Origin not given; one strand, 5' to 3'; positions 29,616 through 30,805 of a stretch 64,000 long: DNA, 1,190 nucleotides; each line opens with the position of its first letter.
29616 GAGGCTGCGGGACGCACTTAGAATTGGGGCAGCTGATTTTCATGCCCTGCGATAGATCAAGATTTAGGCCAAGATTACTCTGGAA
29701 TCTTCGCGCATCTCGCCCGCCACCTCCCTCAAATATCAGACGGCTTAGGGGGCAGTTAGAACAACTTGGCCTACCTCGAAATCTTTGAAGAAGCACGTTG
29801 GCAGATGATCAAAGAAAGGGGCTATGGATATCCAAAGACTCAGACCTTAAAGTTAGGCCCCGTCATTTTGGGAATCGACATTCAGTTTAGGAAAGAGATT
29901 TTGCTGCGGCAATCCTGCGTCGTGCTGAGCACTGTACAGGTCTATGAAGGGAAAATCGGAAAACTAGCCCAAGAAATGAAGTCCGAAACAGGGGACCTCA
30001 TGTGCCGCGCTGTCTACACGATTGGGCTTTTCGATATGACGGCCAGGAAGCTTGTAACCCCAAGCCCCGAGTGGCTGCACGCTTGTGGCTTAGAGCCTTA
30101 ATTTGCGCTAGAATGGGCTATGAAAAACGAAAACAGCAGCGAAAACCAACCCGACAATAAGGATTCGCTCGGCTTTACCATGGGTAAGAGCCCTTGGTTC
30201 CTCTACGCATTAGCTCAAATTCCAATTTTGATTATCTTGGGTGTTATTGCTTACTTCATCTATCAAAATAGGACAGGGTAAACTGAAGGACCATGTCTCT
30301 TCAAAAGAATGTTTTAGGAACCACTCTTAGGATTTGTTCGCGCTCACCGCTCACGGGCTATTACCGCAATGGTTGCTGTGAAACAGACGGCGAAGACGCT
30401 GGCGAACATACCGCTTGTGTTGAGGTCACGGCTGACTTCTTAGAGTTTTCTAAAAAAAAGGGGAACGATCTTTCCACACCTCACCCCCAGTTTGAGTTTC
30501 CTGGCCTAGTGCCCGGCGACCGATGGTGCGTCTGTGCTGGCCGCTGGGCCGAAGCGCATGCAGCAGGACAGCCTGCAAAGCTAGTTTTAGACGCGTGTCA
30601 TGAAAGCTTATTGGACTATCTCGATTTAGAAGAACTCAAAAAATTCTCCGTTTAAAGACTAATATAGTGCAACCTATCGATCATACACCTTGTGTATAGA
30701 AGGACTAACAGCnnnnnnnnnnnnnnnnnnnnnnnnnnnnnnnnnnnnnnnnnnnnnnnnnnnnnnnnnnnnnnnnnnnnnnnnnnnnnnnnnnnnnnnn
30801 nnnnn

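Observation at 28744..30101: IS1-family element with perfect 24-bp inverted repeats, no target-site duplication, abutting a 5'-truncated thioesterase gene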

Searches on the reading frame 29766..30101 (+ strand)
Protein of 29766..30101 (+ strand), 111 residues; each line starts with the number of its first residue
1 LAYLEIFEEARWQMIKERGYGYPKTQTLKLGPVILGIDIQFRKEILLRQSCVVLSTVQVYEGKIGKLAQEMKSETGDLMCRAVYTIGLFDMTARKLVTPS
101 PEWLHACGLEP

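Call 4: search_protein_families(library=pfam, proteins=[window:29766-30101:+], max_evalue=0.1)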
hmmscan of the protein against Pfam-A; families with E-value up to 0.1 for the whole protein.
window:29766-30101:+ (111 aa): 2 families
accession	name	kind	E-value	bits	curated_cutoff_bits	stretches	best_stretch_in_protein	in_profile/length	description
PF13279.12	4HBT_2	-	6.6e-10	39.9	25.5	1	2-104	16-119/122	Thioesterase-like superfamily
PF03061.28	4HBT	-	0.007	17.1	20.6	1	2-80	8-79/79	Thioesterase superfamily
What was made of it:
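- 29760..30101 (+): 5'-truncated FadM/YbaW-type hotdog acyl-CoA thioesterase gene. It corresponds to codons 26-138 of the L001 orthologue plus the stop, and lacks strand beta-1 and the catalytic Asp. Pfam 4HBT_2 E 6.6e-10 starting at profile position 16 (call 4).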

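Call 6: search_protein_families(library=ncbifam, proteins=[window:29766-30101:+], max_evalue=1)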
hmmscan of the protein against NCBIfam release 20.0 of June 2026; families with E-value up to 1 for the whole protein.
window:29766-30101:+ (111 aa): 4 families
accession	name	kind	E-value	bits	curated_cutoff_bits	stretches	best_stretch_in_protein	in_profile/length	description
TIGR00051.1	TIGR00051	subfamily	1.5e-07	31.8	68.7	1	2-83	19-100/117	YbgC/FadM family acyl-CoA thioesterase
TIGR02799.1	thio_ybgC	equivalog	0.0044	17.3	141.35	1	2-95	22-115/126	tol-pal system-associated acyl-CoA thioesterase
NF047424.1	MenI_Staph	exception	0.084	12.8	225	1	3-82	26-105/148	1,4-dihydroxy-2-naphthoyl-CoA hydrolase MenI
NF005963.0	PRK08051.1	equivalog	0.18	11.1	230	1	48-92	163-207/233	NAD(P)H-flavin reductase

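Call 8: find_homologous_proteins(query=window:29766-30101:+, max_evalue=0.001)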
Query window:29766-30101:+ (111 aa): 53 proteins with E <= 0.001 among 54 candidates.
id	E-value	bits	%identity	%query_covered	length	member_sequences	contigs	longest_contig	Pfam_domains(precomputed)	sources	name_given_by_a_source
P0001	2.1e-58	213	100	88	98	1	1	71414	-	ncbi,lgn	-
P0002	3.4e-57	209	86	99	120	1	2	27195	PF03061.29,PF13279.13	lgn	-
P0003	1.7e-52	194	79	100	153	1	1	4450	PF03061.29,PF13279.13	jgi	jgi:thioesterase III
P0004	7.2e-35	137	63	97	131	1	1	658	PF20791.4,PF03061.29,PF13279.13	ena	-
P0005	2.1e-34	136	62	97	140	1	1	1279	PF03061.29,PF13279.13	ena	-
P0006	4.5e-34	135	61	95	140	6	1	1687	PF03061.29,PF13279.13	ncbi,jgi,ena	-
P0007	5.6e-34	135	61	97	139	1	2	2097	PF03061.29,PF13279.13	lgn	-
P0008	2.7e-33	132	57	97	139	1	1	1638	PF03061.29,PF13279.13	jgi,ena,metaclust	metaclust:\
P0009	2.1e-32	129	56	97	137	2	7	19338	PF03061.29,PF13279.13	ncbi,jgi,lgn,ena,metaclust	metaclust:\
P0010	1.0e-31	127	56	97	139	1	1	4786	PF03061.29,PF13279.13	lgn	-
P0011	2.8e-31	126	56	97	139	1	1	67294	PF13279.13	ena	-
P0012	3.0e-31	126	56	99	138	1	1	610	PF03061.29,PF13279.13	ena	-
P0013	1.5e-30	124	58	97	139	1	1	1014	PF03061.29,PF13279.13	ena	-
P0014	7.9e-29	118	54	98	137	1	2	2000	PF03061.29,PF13279.13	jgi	jgi:thioesterase III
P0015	1.7e-28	117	49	97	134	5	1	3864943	PF20791.4,PF03061.29,PF13279.13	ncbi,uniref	ncbi:acyl-CoA thioesterase [Bdellovibrio sp. HCB209]|uniref:acyl-CoA thioesterase n=1 Tax=Bdellovibr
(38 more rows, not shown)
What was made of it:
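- The remnant still has an open frame and 86% protein identity to the orthologue (call 8), which suggests recent inactivation.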

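Call 10: find_encoding_contigs(protein=P0002, flank=6000, max_places=4)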
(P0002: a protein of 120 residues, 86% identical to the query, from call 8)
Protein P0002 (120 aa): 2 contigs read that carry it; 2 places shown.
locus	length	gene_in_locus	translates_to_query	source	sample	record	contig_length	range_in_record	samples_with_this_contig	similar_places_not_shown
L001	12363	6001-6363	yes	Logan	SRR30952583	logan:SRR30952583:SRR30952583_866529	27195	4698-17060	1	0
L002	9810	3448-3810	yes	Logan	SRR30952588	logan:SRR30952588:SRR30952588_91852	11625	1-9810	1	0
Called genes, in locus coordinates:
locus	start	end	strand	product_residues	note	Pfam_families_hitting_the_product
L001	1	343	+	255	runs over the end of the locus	-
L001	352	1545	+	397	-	PF00890:FAD_binding_2, PF01134:GIDA (faint), PF01266:DAO (weak), PF03486:HI0933_like, PF07992:Pyr_redox_2, PF12831:FAD_oxidored, PF13450:NAD_binding_8 (weak), PF22780:HI0933_like_1st, +1 more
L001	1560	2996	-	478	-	PF00232:Glyco_hydro_1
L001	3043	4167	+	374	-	-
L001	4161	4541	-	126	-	-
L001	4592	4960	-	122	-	-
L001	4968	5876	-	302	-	PF01145:Band_7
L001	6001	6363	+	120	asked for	PF03061:4HBT, PF13279:4HBT_2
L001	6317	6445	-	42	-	-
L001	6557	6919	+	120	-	PF09996:DUF2237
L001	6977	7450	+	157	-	PF11220:DUF3015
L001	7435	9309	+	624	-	PF25225:DUF7843, PF13387:Lnb_N, PF25222:DUF7840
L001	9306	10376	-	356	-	PF13505:OMP_b-brl, PF00691:OmpA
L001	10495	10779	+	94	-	PF12823:DUF3817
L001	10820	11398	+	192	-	PF13505:OMP_b-brl (faint), PF13568:OMP_b-brl_2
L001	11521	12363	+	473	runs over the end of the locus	-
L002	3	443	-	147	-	?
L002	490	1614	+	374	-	-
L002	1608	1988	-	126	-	-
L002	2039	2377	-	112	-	-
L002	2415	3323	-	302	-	PF01145:Band_7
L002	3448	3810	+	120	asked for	PF03061:4HBT, PF13279:4HBT_2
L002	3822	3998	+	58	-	-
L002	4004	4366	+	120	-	PF09996:DUF2237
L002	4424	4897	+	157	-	PF11220:DUF3015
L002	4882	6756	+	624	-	PF25225:DUF7843, PF13387:Lnb_N, PF25222:DUF7840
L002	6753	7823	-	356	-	PF13505:OMP_b-brl, PF00691:OmpA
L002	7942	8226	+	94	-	PF12823:DUF3817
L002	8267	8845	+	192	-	PF13505:OMP_b-brl (faint), PF13568:OMP_b-brl_2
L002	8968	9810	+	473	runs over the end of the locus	-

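Call 11: find_encoding_contigs(protein=P0003, flank=6000, max_places=4)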
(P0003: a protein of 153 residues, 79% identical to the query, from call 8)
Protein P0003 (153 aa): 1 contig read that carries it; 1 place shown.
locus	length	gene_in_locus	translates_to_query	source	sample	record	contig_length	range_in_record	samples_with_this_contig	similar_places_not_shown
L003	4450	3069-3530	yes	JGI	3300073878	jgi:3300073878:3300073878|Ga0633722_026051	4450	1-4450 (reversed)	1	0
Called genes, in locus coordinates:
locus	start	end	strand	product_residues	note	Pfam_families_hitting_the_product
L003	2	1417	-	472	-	?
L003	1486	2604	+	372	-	-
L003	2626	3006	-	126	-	-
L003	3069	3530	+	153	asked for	PF13279:4HBT_2, PF03061:4HBT (weak)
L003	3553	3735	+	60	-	-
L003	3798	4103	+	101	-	PF09996:DUF2237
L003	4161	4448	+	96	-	?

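Call 12: find_encoding_contigs(protein=P0001, flank=3000, max_places=4)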
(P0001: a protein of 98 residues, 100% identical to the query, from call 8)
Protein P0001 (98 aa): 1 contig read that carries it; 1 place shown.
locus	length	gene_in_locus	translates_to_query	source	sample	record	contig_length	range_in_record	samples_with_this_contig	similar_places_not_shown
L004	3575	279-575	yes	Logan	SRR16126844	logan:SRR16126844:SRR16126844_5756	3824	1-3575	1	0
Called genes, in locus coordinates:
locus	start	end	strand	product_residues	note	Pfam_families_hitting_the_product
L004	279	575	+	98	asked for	-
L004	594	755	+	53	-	-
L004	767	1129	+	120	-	PF09996:DUF2237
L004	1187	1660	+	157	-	PF11220:DUF3015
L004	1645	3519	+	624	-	PF25225:DUF7843, PF13387:Lnb_N, PF25222:DUF7840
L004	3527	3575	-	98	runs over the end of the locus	?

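Call 57: search_solved_structures(query=L001:5947-6363:+, max_evalue=0.001, show_alignments=3)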
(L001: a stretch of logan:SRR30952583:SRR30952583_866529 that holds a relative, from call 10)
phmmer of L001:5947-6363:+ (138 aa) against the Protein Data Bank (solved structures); distinct sequences matched with E-value up to 0.001: 4.
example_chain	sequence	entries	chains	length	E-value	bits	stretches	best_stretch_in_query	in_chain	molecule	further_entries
1njk_A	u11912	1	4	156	3.7e-08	36.6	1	17-124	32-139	Hypothetical protein ybaW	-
5byu_A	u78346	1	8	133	1.7e-05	28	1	7-125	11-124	Thioesterase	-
5dio_A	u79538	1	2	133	0.00022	24.4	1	7-125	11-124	Thioesterase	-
2egi_A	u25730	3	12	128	0.00082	22.5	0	16-73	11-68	Hypothetical protein aq_1494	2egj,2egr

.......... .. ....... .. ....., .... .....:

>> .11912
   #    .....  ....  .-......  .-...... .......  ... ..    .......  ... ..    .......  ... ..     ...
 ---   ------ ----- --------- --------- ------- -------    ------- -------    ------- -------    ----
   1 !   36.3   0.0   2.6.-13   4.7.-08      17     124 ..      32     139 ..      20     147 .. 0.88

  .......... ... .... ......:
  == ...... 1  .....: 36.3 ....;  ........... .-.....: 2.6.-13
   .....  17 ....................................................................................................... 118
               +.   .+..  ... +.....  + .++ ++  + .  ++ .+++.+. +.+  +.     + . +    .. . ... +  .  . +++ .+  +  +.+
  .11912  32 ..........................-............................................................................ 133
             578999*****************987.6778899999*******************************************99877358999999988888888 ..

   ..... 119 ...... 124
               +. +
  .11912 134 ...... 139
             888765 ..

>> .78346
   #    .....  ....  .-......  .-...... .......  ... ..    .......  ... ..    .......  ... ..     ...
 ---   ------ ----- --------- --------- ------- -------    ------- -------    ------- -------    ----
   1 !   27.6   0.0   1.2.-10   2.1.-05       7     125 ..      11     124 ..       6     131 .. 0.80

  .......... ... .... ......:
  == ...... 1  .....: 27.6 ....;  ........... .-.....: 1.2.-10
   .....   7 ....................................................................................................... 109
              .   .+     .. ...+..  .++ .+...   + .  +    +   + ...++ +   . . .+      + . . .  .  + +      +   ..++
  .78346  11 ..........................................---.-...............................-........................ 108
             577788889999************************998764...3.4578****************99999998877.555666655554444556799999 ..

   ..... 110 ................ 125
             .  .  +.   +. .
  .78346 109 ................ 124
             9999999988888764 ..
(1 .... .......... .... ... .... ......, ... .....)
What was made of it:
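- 29760..30101 (+): PDB 1NJK, 5BYU and 5DIO (call 57).
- On YbgC/FadM 4HBT-type hotdog thioesterase: The Asp aligns with the D-to-A difference between 5BYU and 5DIO (call 57).
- The catalytic Asp lies inside the missing part: call 57.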

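Call 62: search_protein_families(library=pfam, proteins=[L001:5947-6363:+], max_evalue=0.01)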
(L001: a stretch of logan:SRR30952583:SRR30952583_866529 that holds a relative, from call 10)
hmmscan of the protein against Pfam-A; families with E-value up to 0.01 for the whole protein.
L001:5947-6363:+ (138 aa): 3 families
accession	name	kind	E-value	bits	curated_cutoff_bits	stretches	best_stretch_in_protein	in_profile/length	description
PF13279.12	4HBT_2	-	5.8e-20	72.4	25.5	1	18-132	5-120/122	Thioesterase-like superfamily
PF03061.28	4HBT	-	9.3e-08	32.7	20.6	1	23-107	2-79/79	Thioesterase superfamily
PF20791.3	Acyl-ACP_TE_C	-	0.0026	18.3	21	0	11-39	11-39/101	Acyl-ACP thioesterase C-terminal domain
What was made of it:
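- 29760..30101 (+): The full-length orthologue matches from profile position 5 with 72 bits (call 62).
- On YbgC/FadM 4HBT-type hotdog thioesterase: The full-length orthologue scores 72.4 bits from position 5 (call 62).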

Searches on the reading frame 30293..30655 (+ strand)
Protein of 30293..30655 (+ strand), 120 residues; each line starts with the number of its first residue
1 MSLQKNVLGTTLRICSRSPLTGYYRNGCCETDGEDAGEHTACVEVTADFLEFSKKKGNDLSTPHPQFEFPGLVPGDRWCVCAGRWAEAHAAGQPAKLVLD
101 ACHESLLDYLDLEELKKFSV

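Call 4: search_protein_families(library=pfam, proteins=[window:30293-30655:+], max_evalue=0.1)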
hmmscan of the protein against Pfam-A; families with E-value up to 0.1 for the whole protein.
window:30293-30655:+ (120 aa): 1 family
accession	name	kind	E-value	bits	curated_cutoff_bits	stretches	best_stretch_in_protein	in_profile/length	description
PF09996.14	DUF2237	-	1e-49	167.7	25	1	5-118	1-114/115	Uncharacterized protein conserved in bacteria (DUF2237)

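Call 22: find_encoding_contigs(protein=window:30293-30655:+, flank=3000, max_places=8)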
Protein window:30293-30655:+ (120 aa): 1 contig read that carries it; 1 place shown.
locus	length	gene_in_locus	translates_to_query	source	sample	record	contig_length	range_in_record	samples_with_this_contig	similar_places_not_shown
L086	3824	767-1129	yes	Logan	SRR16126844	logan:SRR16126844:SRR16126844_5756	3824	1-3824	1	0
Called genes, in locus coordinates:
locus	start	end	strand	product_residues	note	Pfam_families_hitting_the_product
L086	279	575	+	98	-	-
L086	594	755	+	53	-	-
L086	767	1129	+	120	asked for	PF09996:DUF2237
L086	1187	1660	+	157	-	PF11220:DUF3015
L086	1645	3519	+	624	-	PF25225:DUF7843, PF13387:Lnb_N, PF25222:DUF7840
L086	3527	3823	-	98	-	?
